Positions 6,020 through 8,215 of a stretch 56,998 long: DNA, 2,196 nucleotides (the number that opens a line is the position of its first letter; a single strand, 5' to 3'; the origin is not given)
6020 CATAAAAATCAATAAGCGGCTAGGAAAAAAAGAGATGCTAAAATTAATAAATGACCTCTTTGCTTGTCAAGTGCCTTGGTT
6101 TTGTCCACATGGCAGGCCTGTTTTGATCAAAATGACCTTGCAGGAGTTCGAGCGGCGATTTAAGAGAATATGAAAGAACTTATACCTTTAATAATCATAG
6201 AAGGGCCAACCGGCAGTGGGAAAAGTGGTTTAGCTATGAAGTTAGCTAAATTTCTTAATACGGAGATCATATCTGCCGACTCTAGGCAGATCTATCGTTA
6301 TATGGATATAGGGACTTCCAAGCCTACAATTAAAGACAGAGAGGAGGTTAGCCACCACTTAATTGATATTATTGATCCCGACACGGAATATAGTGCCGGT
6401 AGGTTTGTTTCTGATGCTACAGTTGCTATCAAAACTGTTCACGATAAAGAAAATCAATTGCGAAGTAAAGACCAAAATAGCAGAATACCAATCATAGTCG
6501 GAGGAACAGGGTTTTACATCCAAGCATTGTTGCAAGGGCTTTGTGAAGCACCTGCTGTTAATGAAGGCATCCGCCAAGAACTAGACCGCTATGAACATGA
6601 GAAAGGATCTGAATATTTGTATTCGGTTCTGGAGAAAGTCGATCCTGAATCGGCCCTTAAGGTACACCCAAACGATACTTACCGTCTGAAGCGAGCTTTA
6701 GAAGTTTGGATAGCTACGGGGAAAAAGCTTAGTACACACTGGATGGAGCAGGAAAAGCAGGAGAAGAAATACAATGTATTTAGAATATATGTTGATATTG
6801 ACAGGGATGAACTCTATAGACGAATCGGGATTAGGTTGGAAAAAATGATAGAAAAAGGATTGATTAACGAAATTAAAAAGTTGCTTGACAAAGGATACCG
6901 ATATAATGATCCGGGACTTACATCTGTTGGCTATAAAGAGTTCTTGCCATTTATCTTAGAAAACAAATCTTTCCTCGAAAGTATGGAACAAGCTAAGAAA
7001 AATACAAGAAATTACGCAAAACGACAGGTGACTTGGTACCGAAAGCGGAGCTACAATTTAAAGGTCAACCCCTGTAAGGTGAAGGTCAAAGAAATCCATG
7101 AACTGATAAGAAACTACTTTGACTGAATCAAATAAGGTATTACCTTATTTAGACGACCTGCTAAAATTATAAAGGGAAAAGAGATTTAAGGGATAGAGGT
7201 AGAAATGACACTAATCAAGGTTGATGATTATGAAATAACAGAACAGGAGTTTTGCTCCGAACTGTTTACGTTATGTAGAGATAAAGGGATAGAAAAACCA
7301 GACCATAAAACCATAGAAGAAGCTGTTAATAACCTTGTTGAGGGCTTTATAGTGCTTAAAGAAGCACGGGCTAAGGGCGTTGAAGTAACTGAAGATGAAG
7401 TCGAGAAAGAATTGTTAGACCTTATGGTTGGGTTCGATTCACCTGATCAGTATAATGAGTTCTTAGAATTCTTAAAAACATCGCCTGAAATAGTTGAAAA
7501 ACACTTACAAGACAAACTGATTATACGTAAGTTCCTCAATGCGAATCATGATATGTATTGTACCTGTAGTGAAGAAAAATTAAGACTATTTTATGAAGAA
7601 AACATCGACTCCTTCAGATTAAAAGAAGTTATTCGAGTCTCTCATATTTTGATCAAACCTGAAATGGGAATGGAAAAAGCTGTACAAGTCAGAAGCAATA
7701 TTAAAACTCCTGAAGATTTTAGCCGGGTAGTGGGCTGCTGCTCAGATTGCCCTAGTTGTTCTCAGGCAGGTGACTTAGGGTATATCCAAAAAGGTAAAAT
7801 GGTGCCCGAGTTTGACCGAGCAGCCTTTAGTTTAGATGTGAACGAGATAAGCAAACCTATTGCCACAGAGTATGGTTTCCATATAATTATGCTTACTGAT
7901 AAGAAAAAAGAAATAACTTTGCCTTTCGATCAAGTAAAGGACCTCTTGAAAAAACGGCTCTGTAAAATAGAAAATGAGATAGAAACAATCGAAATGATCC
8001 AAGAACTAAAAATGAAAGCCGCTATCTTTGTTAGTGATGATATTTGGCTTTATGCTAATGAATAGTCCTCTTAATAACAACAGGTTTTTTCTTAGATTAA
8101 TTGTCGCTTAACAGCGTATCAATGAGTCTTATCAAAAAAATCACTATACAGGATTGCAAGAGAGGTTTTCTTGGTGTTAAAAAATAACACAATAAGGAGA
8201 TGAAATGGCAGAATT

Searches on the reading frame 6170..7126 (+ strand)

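Call 81: search_protein_families(library=pfam, proteins=[window:6170-7126:+], max_evalue=0.00001)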
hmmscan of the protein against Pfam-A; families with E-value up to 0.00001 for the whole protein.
window:6170-7126:+ (318 aa): 1 family
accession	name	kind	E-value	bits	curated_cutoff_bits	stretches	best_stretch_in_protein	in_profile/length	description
PF01715.23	IPPT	-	2.1e-80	270.4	23.6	1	40-292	1-242/243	IPP transferase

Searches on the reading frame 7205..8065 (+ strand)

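Call 81: search_protein_families(library=pfam, proteins=[window:7205-8065:+], max_evalue=0.00001)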
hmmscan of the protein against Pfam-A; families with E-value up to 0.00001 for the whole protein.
window:7205-8065:+ (286 aa): 4 families
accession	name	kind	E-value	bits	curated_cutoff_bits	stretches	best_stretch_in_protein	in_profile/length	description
PF00639.27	Rotamase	-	1.3e-19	71.4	21.7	1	156-232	19-97/97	PPIC-type PPIASE domain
PF13616.12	Rotamase_3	-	6.9e-19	69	22.5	1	140-234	13-116/116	PPIC-type PPIASE domain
PF13145.12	Rotamase_2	-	3.5e-15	57.3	27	1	122-246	2-121/121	PPIC-type PPIASE domain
PF13624.11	SurA_N_3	-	2.5e-06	27.8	27.2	1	3-110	41-161/162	SurA-like N-terminal domain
